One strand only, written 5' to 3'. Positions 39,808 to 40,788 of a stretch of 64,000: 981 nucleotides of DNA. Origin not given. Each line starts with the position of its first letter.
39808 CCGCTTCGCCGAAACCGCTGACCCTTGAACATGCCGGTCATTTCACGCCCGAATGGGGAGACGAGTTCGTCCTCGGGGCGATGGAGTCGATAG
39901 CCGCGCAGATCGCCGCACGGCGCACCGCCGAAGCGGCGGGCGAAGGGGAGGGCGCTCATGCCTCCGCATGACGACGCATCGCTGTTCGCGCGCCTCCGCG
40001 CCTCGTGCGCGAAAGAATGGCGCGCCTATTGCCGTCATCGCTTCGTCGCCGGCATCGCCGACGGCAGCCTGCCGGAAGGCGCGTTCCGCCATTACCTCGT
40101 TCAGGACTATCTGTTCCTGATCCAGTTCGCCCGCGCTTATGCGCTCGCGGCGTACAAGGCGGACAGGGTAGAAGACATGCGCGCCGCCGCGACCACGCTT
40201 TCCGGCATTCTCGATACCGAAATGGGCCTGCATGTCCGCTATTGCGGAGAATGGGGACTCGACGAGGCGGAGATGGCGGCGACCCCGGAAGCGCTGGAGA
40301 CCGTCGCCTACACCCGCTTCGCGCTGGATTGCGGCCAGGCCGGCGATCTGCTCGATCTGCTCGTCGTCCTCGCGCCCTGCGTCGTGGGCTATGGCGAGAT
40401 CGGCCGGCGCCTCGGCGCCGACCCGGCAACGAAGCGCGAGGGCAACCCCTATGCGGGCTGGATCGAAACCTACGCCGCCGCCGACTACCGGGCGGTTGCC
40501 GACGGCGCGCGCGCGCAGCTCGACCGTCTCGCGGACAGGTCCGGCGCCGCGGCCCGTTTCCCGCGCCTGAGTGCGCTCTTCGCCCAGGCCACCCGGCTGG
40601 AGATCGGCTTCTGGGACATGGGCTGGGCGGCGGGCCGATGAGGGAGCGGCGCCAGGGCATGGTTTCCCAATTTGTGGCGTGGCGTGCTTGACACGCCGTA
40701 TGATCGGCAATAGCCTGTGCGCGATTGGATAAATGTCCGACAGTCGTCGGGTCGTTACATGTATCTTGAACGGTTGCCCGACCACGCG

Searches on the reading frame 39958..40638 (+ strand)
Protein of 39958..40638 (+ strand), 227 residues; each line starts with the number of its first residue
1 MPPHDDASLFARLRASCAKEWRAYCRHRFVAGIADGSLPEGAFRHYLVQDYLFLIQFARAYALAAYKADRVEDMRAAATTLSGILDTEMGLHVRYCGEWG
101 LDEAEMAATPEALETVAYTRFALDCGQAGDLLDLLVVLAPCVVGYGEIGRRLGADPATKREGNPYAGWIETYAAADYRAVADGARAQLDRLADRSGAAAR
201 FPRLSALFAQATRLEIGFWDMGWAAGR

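Call 105: search_protein_families(library=pfam, proteins=[window:39958-40638:+], max_evalue=0.001)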
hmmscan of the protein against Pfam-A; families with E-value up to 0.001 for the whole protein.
window:39958-40638:+ (227 aa): 1 family
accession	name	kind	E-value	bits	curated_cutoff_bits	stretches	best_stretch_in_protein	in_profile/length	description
PF03070.21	TENA_THI-4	-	4e-46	157.9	22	1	19-223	6-208/210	TENA/THI-4/PQQC family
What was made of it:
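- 39958..40641 (+): Left flanking host gene, tenA (TENA/THI-4 family). Not part of the islet. Pfam TENA_THI-4 at 4e-46 (call 105).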
